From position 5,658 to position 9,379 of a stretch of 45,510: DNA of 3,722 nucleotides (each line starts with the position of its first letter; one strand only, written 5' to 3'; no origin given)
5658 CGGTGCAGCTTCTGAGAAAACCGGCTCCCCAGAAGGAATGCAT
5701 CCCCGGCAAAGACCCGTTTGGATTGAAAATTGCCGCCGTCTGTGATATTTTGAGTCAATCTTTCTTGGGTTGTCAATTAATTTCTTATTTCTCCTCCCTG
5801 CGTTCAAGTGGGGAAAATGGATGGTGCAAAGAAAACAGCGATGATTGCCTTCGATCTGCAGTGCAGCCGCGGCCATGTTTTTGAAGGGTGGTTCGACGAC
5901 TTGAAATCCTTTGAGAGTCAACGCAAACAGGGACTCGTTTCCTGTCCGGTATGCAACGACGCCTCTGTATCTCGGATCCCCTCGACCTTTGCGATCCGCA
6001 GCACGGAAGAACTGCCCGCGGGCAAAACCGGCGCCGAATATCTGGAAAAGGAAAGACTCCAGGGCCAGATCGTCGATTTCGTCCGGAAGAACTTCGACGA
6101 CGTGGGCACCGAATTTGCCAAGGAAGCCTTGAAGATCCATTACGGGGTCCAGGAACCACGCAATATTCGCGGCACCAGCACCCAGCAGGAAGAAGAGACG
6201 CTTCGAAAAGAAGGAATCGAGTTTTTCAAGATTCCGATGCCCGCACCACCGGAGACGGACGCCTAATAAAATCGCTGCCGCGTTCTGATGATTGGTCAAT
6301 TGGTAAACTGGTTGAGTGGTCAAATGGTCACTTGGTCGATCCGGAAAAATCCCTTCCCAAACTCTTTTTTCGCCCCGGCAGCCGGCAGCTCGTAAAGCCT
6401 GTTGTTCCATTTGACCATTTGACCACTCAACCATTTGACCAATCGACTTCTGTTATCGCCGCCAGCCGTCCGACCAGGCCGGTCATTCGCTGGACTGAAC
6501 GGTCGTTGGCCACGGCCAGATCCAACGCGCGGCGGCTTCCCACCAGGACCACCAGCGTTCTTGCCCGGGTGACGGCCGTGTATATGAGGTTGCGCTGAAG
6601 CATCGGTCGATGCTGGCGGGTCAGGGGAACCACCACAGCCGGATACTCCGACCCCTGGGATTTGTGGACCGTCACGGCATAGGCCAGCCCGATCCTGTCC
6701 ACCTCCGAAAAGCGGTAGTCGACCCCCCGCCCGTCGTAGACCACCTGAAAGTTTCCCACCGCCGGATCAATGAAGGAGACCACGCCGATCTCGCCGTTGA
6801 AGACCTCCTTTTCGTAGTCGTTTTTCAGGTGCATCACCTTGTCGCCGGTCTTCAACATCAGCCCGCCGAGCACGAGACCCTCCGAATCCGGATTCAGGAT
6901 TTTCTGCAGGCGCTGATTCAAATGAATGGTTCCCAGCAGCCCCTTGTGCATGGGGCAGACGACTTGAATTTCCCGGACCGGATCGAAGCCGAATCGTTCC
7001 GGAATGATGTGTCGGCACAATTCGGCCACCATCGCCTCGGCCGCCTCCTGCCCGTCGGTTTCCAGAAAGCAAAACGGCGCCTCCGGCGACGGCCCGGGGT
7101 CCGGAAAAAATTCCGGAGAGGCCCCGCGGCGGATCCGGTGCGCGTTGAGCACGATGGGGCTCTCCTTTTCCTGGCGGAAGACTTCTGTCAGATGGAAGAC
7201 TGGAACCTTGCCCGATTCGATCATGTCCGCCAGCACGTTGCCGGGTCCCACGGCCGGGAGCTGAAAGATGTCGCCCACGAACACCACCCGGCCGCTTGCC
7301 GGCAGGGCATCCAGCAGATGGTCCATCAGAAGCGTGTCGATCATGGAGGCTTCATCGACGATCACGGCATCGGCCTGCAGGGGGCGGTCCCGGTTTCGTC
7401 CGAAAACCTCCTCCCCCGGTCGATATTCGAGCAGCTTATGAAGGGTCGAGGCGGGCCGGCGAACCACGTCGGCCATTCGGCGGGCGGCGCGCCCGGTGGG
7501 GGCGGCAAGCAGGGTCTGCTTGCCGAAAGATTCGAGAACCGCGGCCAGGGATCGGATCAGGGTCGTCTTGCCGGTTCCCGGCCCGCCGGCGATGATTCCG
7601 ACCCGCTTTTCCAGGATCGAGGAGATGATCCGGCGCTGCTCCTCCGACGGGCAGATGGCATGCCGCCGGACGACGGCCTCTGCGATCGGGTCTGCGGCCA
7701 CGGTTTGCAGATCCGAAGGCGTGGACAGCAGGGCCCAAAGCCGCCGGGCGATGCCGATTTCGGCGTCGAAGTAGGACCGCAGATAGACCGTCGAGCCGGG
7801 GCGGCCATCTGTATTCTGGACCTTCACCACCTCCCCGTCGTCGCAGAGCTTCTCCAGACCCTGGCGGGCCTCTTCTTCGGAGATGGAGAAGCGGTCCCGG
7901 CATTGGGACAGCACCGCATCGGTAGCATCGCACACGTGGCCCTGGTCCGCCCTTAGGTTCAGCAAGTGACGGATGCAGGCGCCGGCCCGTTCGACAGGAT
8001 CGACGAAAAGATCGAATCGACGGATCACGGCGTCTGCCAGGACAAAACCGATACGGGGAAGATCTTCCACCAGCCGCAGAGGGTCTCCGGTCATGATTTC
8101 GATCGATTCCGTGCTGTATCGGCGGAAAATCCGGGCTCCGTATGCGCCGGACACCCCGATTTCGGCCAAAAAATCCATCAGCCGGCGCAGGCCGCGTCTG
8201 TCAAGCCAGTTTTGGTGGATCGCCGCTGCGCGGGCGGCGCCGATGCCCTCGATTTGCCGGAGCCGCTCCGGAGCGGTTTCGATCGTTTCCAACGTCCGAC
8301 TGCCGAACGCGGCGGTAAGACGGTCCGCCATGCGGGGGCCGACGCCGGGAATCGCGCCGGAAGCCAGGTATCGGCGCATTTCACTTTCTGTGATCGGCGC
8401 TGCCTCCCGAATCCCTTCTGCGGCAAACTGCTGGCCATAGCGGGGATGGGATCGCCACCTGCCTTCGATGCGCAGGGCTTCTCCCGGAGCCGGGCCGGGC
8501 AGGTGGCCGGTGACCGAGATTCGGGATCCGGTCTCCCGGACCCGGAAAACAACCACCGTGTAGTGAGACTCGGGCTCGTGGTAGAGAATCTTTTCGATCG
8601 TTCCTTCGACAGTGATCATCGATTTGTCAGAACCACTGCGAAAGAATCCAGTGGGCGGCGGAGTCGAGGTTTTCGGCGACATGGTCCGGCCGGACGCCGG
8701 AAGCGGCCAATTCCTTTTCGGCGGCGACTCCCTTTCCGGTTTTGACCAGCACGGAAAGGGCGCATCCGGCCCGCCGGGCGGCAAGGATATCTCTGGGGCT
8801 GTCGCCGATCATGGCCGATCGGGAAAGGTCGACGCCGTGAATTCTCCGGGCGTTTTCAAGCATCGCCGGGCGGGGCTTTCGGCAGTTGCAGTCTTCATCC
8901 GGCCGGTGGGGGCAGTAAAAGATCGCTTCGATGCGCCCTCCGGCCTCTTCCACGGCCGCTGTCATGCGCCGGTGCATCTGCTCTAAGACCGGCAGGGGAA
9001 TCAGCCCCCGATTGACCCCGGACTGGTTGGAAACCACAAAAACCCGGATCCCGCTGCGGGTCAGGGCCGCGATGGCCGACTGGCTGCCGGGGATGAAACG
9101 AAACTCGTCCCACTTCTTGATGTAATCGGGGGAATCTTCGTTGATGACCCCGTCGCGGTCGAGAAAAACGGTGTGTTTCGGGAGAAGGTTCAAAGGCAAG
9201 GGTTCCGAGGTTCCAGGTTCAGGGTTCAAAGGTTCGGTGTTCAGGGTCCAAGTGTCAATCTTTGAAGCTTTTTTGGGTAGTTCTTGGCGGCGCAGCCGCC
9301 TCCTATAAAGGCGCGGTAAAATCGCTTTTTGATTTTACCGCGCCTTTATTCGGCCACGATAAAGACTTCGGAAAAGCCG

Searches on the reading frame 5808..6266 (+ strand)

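Call 91: search_protein_families(library=pfam, proteins=[window:5808-6266:+], max_evalue=0.01)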
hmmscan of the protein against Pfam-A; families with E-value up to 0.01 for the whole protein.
window:5808-6266:+ (152 aa): 1 family
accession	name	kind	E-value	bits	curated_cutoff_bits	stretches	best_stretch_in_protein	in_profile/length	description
PF06676.16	DUF1178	-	1.7e-41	142.5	31.6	1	12-145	1-145/147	Protein of unknown function (DUF1178)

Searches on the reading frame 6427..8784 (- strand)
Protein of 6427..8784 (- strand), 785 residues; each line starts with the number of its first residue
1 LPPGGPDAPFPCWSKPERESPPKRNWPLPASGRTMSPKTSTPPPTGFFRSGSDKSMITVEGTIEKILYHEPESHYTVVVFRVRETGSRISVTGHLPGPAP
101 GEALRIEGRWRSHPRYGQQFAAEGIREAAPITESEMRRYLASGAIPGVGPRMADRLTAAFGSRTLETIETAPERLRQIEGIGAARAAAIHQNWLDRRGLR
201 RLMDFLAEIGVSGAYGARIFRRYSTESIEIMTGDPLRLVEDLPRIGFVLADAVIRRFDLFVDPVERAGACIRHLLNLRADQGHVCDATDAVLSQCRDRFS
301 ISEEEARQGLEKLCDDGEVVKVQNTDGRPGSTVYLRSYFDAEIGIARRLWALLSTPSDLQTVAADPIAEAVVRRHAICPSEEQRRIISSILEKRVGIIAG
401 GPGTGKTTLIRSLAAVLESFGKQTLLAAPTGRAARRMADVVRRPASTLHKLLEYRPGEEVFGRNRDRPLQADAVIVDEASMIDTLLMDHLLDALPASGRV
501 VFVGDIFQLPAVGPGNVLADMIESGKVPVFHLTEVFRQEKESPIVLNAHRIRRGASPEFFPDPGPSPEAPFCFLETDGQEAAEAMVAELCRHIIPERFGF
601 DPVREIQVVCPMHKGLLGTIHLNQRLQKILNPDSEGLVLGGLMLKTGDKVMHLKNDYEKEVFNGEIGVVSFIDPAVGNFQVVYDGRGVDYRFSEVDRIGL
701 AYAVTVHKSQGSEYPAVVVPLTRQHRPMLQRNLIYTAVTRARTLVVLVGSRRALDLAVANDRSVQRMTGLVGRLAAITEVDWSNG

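Call 11: search_protein_families(library=pfam, proteins=[window:6427-8784:-], max_evalue=0.001)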
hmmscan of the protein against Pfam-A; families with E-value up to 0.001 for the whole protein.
window:6427-8784:- (785 aa): 17 families
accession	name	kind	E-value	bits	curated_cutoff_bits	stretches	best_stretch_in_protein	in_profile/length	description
PF13604.12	AAA_30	-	3e-39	135.2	27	1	380-557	3-174/191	AAA domain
PF13245.12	AAA_19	-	6.1e-38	130.5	25.1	1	383-514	1-134/134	AAA domain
PF23139.1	OB_YrrC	-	2.7e-22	78.9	27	1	56-130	1-76/76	ATP-dependent DNA helicase YrrC, OB-fold domain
PF14490.11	HHH_RecD2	-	1.7e-21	76.4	27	1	197-285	3-92/92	ATP-dependent RecD2 DNA helicase HHH domain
PF13538.12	UvrD_C_2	-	2.4e-20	72.6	27.4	1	700-748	1-52/52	UvrD-like helicase C-terminal domain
PF18335.7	SH3_13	-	8.3e-17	61.2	41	1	622-682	1-64/65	ATP-dependent RecD-like DNA helicase SH3 domain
PF01443.25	Viral_helicase1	-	8.5e-11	42.5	21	2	703-748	179-227/228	Viral superfamily 1 RNA helicase core domain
PF13086.12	AAA_11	-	4.2e-10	40.3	27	1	381-433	4-64/257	AAA domain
PF14520.12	HHH_5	-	4e-08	34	27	1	145-189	7-51/57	Helix-hairpin-helix domain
PF05970.20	PIF1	-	1.8e-06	28.2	25.9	1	380-542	3-193/223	PIF1-like helicase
PF02562.22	PhoH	-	1e-05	25.6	27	0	380-415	6-41/205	PhoH-like protein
PF12826.13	HHH_2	-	0.0002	21.9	27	1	144-195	7-56/64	Helix-hairpin-helix motif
PF00270.35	DEAD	-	0.00042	20.5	26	1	381-476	2-100/167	DEAD/DEAH box helicase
PF13521.12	AAA_28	-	0.00051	20.7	27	0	397-425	3-28/164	AAA domain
PF13191.12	AAA_16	-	0.00056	20.9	32.6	0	394-522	25-156/167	AAA ATPase domain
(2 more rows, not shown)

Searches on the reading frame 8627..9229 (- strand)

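Call 91: search_protein_families(library=pfam, proteins=[window:8627-9229:-], max_evalue=0.01)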
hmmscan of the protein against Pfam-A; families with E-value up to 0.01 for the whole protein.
window:8627-9229:- (200 aa): 6 families
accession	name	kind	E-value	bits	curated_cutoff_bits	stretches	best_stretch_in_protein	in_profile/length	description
PF13242.12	Hydrolase_like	-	6.5e-18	64.9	22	1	116-190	2-74/75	HAD-hyrolase-like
PF00702.32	Hydrolase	-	2.9e-12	47.8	26.4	1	35-155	89-191/191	haloacid dehalogenase-like hydrolase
PF13419.12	HAD_2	-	6.8e-11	43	23.8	1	112-157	129-174/178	Haloacid dehalogenase-like hydrolase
PF13344.12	Hydrolase_6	-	3.8e-05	24.1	27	1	21-74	1-44/101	Haloacid dehalogenase-like hydrolase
PF08645.17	PNK3P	-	0.00033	20.9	22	1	38-144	22-126/161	Polynucleotide kinase 3 phosphatase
PF12710.13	HAD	-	0.0013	19.7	27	1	44-152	84-189/189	haloacid dehalogenase-like hydrolase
